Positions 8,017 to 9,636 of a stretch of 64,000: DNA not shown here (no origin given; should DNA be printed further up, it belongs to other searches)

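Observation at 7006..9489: Unusual single-ORF fusion of GT2 sugar-phosphate-lipid synthase, GtrA-like domain and an HPr-kinase-like P-loop domain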

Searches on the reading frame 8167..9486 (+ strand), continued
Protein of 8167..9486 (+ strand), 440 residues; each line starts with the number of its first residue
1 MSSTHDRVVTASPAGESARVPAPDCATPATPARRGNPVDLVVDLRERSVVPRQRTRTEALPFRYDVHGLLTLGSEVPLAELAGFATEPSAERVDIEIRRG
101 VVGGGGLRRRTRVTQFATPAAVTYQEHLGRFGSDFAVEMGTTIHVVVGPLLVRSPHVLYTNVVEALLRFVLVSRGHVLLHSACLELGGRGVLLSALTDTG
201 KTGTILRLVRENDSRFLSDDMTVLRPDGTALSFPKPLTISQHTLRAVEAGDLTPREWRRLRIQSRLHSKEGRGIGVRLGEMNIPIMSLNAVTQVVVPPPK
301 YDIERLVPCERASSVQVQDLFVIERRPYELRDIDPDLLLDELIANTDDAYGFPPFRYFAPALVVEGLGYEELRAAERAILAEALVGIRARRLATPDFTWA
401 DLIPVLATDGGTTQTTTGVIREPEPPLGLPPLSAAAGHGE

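Call 40: search_protein_families(library=pfam, proteins=[P0122, P0138, P0150, P0140, P0186, P0219, P0190, P0160, P0203, P0124], max_evalue=0.001)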
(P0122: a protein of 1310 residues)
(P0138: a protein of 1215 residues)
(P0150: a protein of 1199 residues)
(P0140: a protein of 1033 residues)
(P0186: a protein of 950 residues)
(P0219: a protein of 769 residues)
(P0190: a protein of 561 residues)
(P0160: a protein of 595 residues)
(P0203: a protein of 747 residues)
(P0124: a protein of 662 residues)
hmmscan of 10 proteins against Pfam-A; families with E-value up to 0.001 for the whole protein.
P0122 (1310 aa): 5 families
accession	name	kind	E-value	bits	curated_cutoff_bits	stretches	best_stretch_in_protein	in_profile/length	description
PF00535.33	Glycos_transf_2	-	3.3e-24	86.1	23.3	1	44-177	1-130/168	Glycosyl transferase family 2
PF13231.12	PMT_2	-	1e-20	75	26.1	1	953-1104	2-153/160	Dolichyl-phosphate-mannose-protein mannosyltransferase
PF04138.20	GtrA_DPMS_TM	-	2.4e-12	47.5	26.1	1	301-415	2-117/117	GtrA/DPMS, transmembrane domain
PF02366.24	PMT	-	3.5e-08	33.7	22.7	1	968-1078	79-196/245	Dolichyl-phosphate-mannose-protein mannosyltransferase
PF13641.12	Glyco_tranf_2_3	-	5.3e-08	33.6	27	1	41-142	1-103/230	Glycosyltransferase like family 2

P0138 (1215 aa): 3 families
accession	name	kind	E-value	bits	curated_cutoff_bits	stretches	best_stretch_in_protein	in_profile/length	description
PF13231.12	PMT_2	-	1.8e-17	64.4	26.1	1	737-885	2-150/160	Dolichyl-phosphate-mannose-protein mannosyltransferase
PF04138.20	GtrA_DPMS_TM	-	5.1e-17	62.6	26.1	1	22-139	1-117/117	GtrA/DPMS, transmembrane domain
PF02366.24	PMT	-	4e-09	36.8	22.7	1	741-864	66-197/245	Dolichyl-phosphate-mannose-protein mannosyltransferase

P0150 (1199 aa): 3 families
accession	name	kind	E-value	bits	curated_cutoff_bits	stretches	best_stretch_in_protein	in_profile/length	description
PF04138.20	GtrA_DPMS_TM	-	7.9e-19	68.4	26.1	1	67-182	1-117/117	GtrA/DPMS, transmembrane domain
PF02366.24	PMT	-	1.9e-14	54.3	22.7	1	645-805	71-244/245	Dolichyl-phosphate-mannose-protein mannosyltransferase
PF13231.12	PMT_2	-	1.7e-13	51.5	26.1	1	640-790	6-156/160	Dolichyl-phosphate-mannose-protein mannosyltransferase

P0140 (1033 aa): 4 families
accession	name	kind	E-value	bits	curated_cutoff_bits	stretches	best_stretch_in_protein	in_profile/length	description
PF04138.20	GtrA_DPMS_TM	-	2.2e-21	76.7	26.1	1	530-646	1-117/117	GtrA/DPMS, transmembrane domain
PF00535.33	Glycos_transf_2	-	1.5e-20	74.2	23.3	1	15-140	1-124/168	Glycosyl transferase family 2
PF13641.12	Glyco_tranf_2_3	-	1.8e-06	28.5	27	1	14-182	3-170/230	Glycosyltransferase like family 2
PF07475.17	Hpr_kinase_C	-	4.4e-05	23.5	33.3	1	790-840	7-56/171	HPr Serine kinase C-terminal domain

P0186 (950 aa): 4 families
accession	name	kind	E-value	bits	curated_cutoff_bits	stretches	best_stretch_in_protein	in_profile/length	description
PF00535.33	Glycos_transf_2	-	2.4e-23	83.4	23.3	1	187-356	1-164/168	Glycosyl transferase family 2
PF04138.20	GtrA_DPMS_TM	-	1.2e-19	71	26.1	1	423-540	1-117/117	GtrA/DPMS, transmembrane domain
PF12804.13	NTP_transf_3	-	1.4e-06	29.1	27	1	240-330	58-146/160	MobA-like NTP transferase domain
PF13641.12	Glyco_tranf_2_3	-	0.00089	19.8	27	0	186-289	3-107/230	Glycosyltransferase like family 2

P0219 (769 aa): 3 families
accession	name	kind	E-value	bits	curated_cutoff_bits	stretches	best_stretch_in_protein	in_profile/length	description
PF04138.20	GtrA_DPMS_TM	-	5.8e-11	43.1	26.1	1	2-104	15-117/117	GtrA/DPMS, transmembrane domain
PF13231.12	PMT_2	-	4.8e-09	37.1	26.1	1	663-747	2-87/160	Dolichyl-phosphate-mannose-protein mannosyltransferase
PF02366.24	PMT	-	2.4e-05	24.5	22.7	1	683-748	84-150/245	Dolichyl-phosphate-mannose-protein mannosyltransferase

P0190 (561 aa): 1 family
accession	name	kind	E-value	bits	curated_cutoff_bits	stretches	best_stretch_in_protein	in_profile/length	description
PF04138.20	GtrA_DPMS_TM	-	8.1e-17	61.9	26.1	1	424-541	1-117/117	GtrA/DPMS, transmembrane domain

P0160 (595 aa): 2 families
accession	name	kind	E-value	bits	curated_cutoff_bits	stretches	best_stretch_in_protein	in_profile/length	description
PF13231.12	PMT_2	-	4.5e-12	46.9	26.1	1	478-584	3-110/160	Dolichyl-phosphate-mannose-protein mannosyltransferase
PF02366.24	PMT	-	3.6e-08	33.7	22.7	1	489-571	76-156/245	Dolichyl-phosphate-mannose-protein mannosyltransferase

P0203 (747 aa): 3 families
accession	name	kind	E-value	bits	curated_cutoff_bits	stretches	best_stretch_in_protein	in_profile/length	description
PF00535.33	Glycos_transf_2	-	1.7e-22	80.6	23.3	1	13-181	1-162/168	Glycosyl transferase family 2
PF04138.20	GtrA_DPMS_TM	-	2.7e-16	60.3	26.1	1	611-732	1-117/117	GtrA/DPMS, transmembrane domain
PF13641.12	Glyco_tranf_2_3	-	0.00082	19.9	27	0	10-126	1-116/230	Glycosyltransferase like family 2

P0124 (662 aa): 2 families
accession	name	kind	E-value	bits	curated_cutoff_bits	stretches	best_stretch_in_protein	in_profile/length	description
PF04138.20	GtrA_DPMS_TM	-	9.3e-20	71.4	26.1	1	105-221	2-116/117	GtrA/DPMS, transmembrane domain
PF07475.17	Hpr_kinase_C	-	0.00022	21.3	33.3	1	391-448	8-64/171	HPr Serine kinase C-terminal domain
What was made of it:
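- Closest known: Three-component periplasmic glycosylation systems. Different: A fourth, cytoplasmic P-loop component (X) is fused or adjacent, sometimes fused to the GT-C itself (call 40).
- Architectures found are GT2-GtrA-X-PMT_2, GtrA-X-PMT_2, X-PMT_2, X-GtrA and GT2-X-GtrA (call 40). X is also fused to the GT-C and to GtrA alone, neither of which uses soluble donors (call 40).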

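Call 45: search_protein_families(library=ncbifam, alignment_id=A1, max_evalue=0.01)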
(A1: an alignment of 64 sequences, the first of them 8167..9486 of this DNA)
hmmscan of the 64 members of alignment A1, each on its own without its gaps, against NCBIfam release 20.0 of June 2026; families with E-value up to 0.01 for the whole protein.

A. member 1, window:8167-9486:+ (440 aa): 3 families
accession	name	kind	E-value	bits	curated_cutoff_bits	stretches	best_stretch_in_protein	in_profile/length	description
TIGR04352.1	HprK_rel_A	equivalog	2.6e-05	23.5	200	1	174-244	94-164/280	HprK-related kinase A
TIGR00679.1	hpr-ser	equivalog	0.0028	17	240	1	177-225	132-179/300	HPr(Ser) kinase/phosphatase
TIGR04355.1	HprK_rel_B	hypoth_equivalog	0.003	16.7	200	1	140-230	110-197/351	HprK-related kinase B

B. families by the number of members that match (of 64 scanned): 7 families
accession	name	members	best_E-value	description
TIGR04352.1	HprK_rel_A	63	5.4e-09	HprK-related kinase A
TIGR04355.1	HprK_rel_B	60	2.7e-07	HprK-related kinase B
TIGR00679.1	hpr-ser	55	4.7e-07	HPr(Ser) kinase/phosphatase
TIGR04249.1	SCM_chp_ScmC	54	1.6e-06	SynChlorMet cassette protein ScmC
NF041841.1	his_kin_VxrA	3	0.0015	sensor histidine kinase VxrA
NF000361.1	self_FomB_kinase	3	0.0044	FomB family phosphonate monophosphate kinase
NF001245.0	PRK00218.1-1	1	0.0071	high frequency lysogenization protein HflD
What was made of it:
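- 8275..9396 (+): Domain X (residues 424-797): an N-terminal beta-rich lobe, a P-loop lobe and a helical insertion. The fold belongs to the PEP-carboxykinase/HprK superfamily. NCBIfam family-wide hits (call 45).
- On HprK-related kinases A/B and ScmC (TIGR04352, TIGR04355, TIGR04249; Pfam PF27840): Still, 54-63 of 64 members give sub-threshold hits (call 45).
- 63/64 family members hit HprK_rel_A, 60/64 hit HprK_rel_B and 55/64 hit HprK (call 45). There are weak hits to the FomB small-molecule kinase in 3/64 members (call 45).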

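Call 77: search_protein_families(library=pfam, proteins=[L039:4695-6236:+, L039:6932-7861:+, L039:11020-12486:-, L039:11787-14225:+, L039:12641-15547:+, L039:14021-15409:-, L039:14926-16098:+, L039:16123-18915:+, L039:3761-4975:-, L039:1883-3076:+], max_evalue=0.001)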
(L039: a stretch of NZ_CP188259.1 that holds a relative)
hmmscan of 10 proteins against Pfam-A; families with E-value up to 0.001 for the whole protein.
L039:4695-6236:+ (514 aa): 1 family
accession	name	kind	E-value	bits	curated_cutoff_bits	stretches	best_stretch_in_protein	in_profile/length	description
PF00328.27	His_Phos_2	-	7.2e-17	62.3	23.6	1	137-483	8-354/354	Histidine phosphatase superfamily (branch 2)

L039:6932-7861:+ (310 aa): 6 families
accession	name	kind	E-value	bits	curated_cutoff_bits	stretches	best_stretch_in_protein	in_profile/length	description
PF04542.20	Sigma70_r2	-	3.3e-23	81.7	24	1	4-71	2-70/71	Sigma-70 region 2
PF08281.18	Sigma70_r4_2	-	2.6e-14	53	25.7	1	117-169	2-54/54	Sigma-70, region 4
PF12680.13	SnoaL_2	-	7e-12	46.3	27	1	191-286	1-99/102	SnoaL-like domain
PF04545.22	Sigma70_r4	-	3.2e-05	23.8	24.1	1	122-169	1-48/50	Sigma-70, region 4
PF13474.12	SnoaL_3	-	0.0001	23.1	22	1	188-250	2-63/121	SnoaL-like domain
PF22029.2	PhyR_sigma2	-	0.00034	21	27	0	19-57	16-53/55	Sigma2 domain of PhyR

L039:11020-12486:- (488 aa): 0 families

L039:11787-14225:+ (813 aa): 1 family
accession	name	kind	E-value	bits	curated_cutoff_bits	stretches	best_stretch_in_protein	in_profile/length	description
PF13231.12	PMT_2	-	7.1e-07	30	26.1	1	341-498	2-155/160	Dolichyl-phosphate-mannose-protein mannosyltransferase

L039:12641-15547:+ (969 aa): 1 family
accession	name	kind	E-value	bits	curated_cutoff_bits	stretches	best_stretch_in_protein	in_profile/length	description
PF00150.24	Cellulase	-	2.9e-23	83.2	23.5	1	734-935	17-205/272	Cellulase (glycosyl hydrolase family 5)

L039:14021-15409:- (462 aa): 0 families

L039:14926-16098:+ (391 aa): 0 families

L039:16123-18915:+ (931 aa): 4 families
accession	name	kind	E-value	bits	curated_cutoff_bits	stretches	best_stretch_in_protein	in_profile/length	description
PF24517.2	CBM96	-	1.7e-52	178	26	2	48-200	3-164/164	Carbohydrate-binding module family 96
PF00149.33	Metallophos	-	9.4e-09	36.4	21.5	1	680-848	29-190/191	Calcineurin-like phosphoesterase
PF02369.22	Big_1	-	1.4e-05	25.5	34.9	1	225-301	20-89/93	Bacterial Ig-like domain (group 1)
PF13620.12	CarboxypepD_reg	-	3.3e-05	24.6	32.3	1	229-311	5-76/82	Carboxypeptidase regulatory-like domain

L039:3761-4975:- (404 aa): 1 family
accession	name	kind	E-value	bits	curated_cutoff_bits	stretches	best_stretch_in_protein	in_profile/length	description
PF04616.20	Glyco_hydro_43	-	2.5e-29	103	32.2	1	89-335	11-248/288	Glycosyl hydrolases family 43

L039:1883-3076:+ (398 aa): 1 family
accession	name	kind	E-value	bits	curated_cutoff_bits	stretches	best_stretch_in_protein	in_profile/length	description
PF13515.12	FUSC_2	-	2.1e-08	34.8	25.6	1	67-190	2-126/126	Fusaric acid resistance protein-like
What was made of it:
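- A different set of phosphoesterases (Metallophos-CBM96, His_Phos_2) sits next to the gene in Dactylosporangium (call 77).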
